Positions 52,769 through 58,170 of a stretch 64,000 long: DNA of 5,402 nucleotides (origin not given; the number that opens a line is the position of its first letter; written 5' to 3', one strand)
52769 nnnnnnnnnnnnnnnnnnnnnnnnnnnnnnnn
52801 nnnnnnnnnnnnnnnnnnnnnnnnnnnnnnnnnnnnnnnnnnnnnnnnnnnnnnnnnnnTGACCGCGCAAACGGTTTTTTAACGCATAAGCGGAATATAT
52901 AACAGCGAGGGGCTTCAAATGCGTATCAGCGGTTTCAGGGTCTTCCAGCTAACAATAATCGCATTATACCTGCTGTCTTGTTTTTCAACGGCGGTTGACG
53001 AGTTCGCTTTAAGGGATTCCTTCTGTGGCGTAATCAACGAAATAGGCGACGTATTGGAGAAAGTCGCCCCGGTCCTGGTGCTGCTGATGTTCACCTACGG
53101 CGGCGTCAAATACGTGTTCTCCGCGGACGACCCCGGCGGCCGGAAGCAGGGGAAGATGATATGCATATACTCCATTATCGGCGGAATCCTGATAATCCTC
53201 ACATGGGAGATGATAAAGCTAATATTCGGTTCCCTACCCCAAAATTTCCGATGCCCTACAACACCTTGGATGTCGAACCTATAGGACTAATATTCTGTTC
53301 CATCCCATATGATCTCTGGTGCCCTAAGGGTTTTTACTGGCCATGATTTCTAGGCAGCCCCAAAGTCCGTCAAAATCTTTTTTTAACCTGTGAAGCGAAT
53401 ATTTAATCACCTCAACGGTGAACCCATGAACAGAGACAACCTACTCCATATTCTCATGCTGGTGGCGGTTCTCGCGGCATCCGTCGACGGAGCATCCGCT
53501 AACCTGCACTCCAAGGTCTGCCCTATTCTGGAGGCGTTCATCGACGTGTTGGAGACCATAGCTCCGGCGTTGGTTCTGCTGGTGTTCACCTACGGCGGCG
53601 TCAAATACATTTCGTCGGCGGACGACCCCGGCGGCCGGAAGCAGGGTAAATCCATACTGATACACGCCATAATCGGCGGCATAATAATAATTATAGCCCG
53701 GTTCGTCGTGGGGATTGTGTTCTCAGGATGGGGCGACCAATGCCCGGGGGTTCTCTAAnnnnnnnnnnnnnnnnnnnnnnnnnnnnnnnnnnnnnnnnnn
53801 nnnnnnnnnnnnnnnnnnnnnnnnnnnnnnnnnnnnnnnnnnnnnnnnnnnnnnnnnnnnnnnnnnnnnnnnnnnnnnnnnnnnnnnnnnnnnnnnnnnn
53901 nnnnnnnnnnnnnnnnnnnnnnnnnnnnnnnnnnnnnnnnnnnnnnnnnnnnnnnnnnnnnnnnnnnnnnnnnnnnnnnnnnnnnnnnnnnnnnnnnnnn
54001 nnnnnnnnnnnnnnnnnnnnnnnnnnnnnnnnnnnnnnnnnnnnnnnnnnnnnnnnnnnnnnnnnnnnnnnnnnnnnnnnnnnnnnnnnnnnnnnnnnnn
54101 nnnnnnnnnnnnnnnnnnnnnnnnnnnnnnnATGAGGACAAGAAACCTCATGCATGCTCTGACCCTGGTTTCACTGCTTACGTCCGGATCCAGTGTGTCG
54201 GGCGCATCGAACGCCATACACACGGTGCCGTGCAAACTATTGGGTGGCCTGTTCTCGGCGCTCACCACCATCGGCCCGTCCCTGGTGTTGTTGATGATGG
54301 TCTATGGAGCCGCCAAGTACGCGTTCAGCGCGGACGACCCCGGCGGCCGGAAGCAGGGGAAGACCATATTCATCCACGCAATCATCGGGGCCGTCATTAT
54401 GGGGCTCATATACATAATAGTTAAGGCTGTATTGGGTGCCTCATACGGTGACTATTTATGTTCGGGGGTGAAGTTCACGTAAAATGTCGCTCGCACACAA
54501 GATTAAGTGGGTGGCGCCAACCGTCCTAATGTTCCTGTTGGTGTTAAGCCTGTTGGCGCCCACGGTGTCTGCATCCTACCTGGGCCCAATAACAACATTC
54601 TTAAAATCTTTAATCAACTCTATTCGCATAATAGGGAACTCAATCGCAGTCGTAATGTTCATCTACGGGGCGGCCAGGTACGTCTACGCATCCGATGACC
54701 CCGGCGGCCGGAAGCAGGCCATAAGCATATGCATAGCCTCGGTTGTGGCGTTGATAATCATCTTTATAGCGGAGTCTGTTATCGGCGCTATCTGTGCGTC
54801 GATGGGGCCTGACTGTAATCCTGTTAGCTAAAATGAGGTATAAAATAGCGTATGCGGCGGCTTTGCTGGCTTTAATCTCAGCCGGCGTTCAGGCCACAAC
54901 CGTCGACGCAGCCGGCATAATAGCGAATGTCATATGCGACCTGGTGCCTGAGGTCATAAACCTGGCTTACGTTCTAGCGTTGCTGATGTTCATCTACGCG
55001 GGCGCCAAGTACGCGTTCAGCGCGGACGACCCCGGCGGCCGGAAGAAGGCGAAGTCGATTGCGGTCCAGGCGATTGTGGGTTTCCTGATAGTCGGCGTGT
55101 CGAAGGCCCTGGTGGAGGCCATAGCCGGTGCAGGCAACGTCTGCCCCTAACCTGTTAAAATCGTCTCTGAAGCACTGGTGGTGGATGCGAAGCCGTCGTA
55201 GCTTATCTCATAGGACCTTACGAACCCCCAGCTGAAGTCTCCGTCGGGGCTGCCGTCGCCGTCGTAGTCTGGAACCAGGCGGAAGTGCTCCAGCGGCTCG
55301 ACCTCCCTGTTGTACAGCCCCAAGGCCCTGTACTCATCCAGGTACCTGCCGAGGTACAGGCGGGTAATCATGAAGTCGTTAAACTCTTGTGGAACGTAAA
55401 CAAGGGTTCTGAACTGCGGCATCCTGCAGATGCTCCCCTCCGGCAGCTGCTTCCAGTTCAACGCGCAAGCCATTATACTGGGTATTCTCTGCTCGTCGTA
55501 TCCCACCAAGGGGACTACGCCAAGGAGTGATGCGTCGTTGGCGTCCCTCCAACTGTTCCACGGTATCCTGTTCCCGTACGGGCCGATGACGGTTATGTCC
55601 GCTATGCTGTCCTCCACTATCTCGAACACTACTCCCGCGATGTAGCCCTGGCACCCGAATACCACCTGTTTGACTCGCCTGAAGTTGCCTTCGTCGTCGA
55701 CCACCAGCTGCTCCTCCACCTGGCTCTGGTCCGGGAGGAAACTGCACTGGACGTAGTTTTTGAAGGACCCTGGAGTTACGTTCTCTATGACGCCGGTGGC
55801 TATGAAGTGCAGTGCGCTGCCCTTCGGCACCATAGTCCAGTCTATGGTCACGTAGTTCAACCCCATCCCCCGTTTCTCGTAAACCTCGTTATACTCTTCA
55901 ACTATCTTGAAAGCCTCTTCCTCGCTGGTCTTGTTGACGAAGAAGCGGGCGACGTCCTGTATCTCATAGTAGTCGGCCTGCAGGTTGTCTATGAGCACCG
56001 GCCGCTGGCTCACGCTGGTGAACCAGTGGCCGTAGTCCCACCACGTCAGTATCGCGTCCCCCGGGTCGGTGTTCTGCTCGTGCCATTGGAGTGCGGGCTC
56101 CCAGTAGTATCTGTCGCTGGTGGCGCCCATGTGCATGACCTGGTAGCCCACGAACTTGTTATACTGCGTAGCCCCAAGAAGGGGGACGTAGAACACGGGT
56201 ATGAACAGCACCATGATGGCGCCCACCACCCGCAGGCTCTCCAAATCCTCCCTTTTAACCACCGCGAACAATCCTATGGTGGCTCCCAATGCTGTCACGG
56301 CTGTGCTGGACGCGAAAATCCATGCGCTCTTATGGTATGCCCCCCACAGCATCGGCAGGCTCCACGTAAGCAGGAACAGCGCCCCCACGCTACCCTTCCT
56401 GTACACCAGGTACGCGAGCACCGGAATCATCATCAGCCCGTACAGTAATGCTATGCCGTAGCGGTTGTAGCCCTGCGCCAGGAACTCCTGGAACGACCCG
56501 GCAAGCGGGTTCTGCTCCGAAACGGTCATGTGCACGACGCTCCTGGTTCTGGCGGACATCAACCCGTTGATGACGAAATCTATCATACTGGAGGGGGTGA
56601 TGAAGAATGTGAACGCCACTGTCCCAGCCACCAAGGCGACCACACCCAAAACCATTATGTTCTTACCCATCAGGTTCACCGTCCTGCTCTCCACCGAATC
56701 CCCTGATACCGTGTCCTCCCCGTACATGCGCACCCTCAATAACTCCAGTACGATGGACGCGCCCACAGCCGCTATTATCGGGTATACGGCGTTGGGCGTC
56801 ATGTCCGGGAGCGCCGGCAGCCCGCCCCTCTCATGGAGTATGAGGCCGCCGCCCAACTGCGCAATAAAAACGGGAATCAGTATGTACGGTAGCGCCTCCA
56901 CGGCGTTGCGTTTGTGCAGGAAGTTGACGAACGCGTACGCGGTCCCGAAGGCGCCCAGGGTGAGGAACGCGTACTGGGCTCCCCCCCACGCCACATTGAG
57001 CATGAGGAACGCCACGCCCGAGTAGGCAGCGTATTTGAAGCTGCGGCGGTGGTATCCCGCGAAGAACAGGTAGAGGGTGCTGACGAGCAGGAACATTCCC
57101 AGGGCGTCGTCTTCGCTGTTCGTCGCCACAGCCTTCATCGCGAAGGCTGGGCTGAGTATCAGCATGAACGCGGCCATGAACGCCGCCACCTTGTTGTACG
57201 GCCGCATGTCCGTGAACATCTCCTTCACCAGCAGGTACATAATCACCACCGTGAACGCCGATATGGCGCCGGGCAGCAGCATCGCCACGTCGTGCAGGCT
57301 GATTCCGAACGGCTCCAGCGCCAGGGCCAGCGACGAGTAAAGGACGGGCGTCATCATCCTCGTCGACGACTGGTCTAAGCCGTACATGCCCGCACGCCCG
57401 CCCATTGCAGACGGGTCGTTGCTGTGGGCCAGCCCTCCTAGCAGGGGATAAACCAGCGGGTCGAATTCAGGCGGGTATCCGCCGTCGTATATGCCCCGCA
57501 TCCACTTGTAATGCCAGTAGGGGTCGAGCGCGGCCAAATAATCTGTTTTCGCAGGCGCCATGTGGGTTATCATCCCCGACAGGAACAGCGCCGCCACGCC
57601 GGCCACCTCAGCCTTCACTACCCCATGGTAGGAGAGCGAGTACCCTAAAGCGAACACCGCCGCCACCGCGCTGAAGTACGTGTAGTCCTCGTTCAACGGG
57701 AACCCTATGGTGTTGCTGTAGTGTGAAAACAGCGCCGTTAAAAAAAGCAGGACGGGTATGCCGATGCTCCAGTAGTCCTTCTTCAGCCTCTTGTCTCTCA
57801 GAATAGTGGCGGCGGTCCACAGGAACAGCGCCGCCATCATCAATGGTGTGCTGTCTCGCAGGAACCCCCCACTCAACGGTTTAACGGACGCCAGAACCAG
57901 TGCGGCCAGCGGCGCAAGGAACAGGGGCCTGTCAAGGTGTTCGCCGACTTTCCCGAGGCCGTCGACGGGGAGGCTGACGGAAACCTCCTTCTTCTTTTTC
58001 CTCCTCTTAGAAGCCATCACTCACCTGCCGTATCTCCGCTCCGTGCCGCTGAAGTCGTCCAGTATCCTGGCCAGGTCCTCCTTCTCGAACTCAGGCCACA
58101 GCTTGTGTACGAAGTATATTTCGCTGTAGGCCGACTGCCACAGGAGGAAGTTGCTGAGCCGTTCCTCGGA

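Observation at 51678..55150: Tandem array of nine paralogous small exported two-helix hairpin proteins with an invariant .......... loop, next to aglB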

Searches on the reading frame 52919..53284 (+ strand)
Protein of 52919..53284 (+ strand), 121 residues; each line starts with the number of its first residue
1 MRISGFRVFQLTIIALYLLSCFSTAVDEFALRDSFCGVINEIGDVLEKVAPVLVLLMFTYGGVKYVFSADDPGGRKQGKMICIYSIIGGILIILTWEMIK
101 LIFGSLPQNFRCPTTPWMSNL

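Call 3: search_protein_families(library=pfam, proteins=[window:52919-53284:+], max_evalue=10)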
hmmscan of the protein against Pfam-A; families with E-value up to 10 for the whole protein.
window:52919-53284:+ (121 aa): 2 families
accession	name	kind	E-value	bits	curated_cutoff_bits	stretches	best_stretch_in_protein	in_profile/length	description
PF18895.5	T4SS_pilin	-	6.4e-11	42.6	26.6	1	34-101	4-70/71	Type IV secretion system pilin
PF20535.3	DUF6750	-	0.16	12.4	27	1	29-100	46-114/128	Family of unknown function (DUF6750)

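Call 4: search_protein_families(library=ncbifam, proteins=[window:52919-53284:+], max_evalue=10)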
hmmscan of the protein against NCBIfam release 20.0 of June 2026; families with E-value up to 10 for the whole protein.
window:52919-53284:+ (121 aa): 2 families
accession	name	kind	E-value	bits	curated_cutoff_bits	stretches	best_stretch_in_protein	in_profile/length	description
NF045849.1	ICE_MMCAP2_0565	equivalog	0.0033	17.1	40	1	52-104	23-78/80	Mbov_0395 family pilin-like conjugal transfer protein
NF002712.0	PRK02542.1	equivalog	0.14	11.6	220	1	77-110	66-99/188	photosystem I assembly protein Ycf4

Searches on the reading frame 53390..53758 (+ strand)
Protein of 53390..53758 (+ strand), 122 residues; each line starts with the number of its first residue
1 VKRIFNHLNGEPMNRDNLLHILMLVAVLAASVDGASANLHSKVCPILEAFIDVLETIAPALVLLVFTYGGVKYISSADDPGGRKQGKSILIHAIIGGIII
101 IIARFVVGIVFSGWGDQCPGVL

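Call 3: search_protein_families(library=pfam, proteins=[window:53390-53758:+], max_evalue=10)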
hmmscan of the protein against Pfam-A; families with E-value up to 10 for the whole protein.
window:53390-53758:+ (122 aa): 1 family
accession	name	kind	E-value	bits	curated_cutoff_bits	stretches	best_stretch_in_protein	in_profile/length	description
PF18895.5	T4SS_pilin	-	4.5e-10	39.9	26.6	1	54-110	16-71/71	Type IV secretion system pilin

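Call 4: search_protein_families(library=ncbifam, proteins=[window:53390-53758:+], max_evalue=10)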
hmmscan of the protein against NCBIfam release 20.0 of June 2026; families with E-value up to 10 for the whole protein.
window:53390-53758:+ (122 aa): 2 families
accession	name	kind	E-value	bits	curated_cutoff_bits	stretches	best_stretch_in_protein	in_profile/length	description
NF045849.1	ICE_MMCAP2_0565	equivalog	0.0001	21.9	40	1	46-111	12-77/80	Mbov_0395 family pilin-like conjugal transfer protein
NF011775.0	PRK15238.1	equivalog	0.03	13.1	400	1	38-114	193-268/500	glutamate/gamma-aminobutyrate family transporter YjeM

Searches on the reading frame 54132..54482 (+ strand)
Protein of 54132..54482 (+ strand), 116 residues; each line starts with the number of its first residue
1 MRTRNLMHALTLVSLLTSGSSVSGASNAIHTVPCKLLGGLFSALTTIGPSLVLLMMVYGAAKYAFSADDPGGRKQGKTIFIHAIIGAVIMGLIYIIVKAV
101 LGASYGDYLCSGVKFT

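Call 3: search_protein_families(library=pfam, proteins=[window:54132-54482:+], max_evalue=10)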
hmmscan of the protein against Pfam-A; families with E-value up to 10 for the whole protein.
window:54132-54482:+ (116 aa): 2 families
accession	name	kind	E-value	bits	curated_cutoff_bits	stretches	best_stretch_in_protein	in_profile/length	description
PF18895.5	T4SS_pilin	-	7.8e-10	39.1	26.6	1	36-100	8-71/71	Type IV secretion system pilin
PF04956.18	TrbC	-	0.033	14.8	27.9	1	6-91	13-89/98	TrbC/VIRB2 pilin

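Call 4: search_protein_families(library=ncbifam, proteins=[window:54132-54482:+], max_evalue=10)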
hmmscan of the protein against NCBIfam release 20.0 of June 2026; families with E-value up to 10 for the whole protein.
window:54132-54482:+ (116 aa): 2 families
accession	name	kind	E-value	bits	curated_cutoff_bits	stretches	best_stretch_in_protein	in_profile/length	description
NF045849.1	ICE_MMCAP2_0565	equivalog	0.0024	17.5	40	1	36-102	9-78/80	Mbov_0395 family pilin-like conjugal transfer protein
NF041554.1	SA1362_fam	subfamily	1.6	9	42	1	77-99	29-51/70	SA1362 family protein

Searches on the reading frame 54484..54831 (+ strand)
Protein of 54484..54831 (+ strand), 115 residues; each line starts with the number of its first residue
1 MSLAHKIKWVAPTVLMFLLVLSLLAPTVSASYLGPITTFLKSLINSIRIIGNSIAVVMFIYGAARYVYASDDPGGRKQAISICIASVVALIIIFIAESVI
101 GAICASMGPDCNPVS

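Call 3: search_protein_families(library=pfam, proteins=[window:54484-54831:+], max_evalue=10)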
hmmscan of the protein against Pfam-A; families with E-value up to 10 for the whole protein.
window:54484-54831:+ (115 aa): 4 families
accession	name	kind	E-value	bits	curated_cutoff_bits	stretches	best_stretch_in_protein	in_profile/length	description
PF18895.5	T4SS_pilin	-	7.2e-09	36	26.6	1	35-103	4-71/71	Type IV secretion system pilin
PF04956.18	TrbC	-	1e-05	26.1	27.9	1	11-102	11-97/98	TrbC/VIRB2 pilin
PF16943.10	T4SS_CagC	-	0.11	13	27.9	1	37-93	45-100/119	Cag pathogenicity island, type IV secretory system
PF00520.37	Ion_trans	-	3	7.4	25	1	11-66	90-148/241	Ion transport protein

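Call 4: search_protein_families(library=ncbifam, proteins=[window:54484-54831:+], max_evalue=10)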
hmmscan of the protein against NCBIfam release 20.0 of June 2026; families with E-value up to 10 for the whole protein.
window:54484-54831:+ (115 aa): 1 family
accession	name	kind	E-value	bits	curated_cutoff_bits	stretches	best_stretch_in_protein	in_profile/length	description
NF045849.1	ICE_MMCAP2_0565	equivalog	0.00067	19.3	40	1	35-104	8-77/80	Mbov_0395 family pilin-like conjugal transfer protein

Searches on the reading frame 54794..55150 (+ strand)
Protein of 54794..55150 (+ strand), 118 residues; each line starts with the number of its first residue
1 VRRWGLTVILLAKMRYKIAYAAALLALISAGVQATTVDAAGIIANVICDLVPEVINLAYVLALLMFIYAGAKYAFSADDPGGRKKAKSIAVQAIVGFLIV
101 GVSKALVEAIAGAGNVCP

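Call 3: search_protein_families(library=pfam, proteins=[window:54794-55150:+], max_evalue=10)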
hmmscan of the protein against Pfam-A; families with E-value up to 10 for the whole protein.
window:54794-55150:+ (118 aa): 2 families
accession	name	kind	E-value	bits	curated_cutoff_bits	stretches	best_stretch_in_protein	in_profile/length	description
PF18895.5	T4SS_pilin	-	3.9e-07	30.5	26.6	1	54-110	16-71/71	Type IV secretion system pilin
PF04956.18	TrbC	-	1.1e-06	29.2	27.9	1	17-110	13-98/98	TrbC/VIRB2 pilin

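Call 4: search_protein_families(library=ncbifam, proteins=[window:54794-55150:+], max_evalue=10)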
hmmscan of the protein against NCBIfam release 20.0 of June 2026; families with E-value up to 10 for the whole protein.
window:54794-55150:+ (118 aa): 2 families
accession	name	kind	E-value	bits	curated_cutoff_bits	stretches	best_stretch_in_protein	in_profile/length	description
NF045849.1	ICE_MMCAP2_0565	equivalog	0.00017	21.2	40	1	58-112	24-78/80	Mbov_0395 family pilin-like conjugal transfer protein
NF045890.1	conj_pls20_p028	equivalog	0.023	13.6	150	1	48-110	59-116/377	pLS20_p028 family conjugation system transmembrane protein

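Call 67: search_dna_similar(query=window:54833-55147:+, collection=plasmids, mode=protein, max_evalue=1, max_rows=15)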
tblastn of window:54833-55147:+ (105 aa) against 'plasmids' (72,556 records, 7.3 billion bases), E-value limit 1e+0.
No match.

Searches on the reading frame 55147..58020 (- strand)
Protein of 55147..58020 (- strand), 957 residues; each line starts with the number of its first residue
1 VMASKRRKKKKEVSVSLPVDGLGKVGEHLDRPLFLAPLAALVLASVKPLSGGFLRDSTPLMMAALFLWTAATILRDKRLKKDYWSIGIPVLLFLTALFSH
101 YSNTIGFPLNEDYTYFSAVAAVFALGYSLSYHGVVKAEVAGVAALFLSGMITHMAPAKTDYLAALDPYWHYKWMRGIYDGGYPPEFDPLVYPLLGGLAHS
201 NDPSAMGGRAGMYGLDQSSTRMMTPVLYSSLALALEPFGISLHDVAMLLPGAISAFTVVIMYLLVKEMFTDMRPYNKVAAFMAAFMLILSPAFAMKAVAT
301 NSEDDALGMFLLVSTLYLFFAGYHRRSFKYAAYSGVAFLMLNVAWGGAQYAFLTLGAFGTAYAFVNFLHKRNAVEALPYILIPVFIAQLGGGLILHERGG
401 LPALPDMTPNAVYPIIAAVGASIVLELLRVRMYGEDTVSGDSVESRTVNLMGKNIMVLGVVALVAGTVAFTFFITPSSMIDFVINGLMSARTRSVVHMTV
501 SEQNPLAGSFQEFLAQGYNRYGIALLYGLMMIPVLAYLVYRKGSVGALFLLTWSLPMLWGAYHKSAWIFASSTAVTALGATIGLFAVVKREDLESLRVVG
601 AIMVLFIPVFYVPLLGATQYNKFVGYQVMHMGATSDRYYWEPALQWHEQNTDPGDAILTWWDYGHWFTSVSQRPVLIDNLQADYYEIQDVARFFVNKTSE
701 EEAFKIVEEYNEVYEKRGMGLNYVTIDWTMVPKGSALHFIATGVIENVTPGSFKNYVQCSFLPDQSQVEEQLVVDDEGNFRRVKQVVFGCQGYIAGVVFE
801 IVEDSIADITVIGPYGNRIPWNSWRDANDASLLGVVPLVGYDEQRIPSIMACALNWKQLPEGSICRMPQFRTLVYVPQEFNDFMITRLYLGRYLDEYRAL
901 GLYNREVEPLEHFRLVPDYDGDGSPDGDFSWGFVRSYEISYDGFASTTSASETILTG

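Call 19: search_protein_families(library=pfam, proteins=[window:55147-58020:-], max_evalue=0.001)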
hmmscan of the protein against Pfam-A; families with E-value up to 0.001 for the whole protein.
window:55147-58020:- (957 aa): 2 families
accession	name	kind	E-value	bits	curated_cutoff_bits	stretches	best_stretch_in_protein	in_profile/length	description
PF02516.20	STT3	-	4.4e-13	50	24.5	1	161-490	28-335/405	Oligosaccharyl transferase STT3, N-terminal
PF22627.1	AglB_core-like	-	3.5e-08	34.2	27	1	656-714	46-103/111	AglB core domain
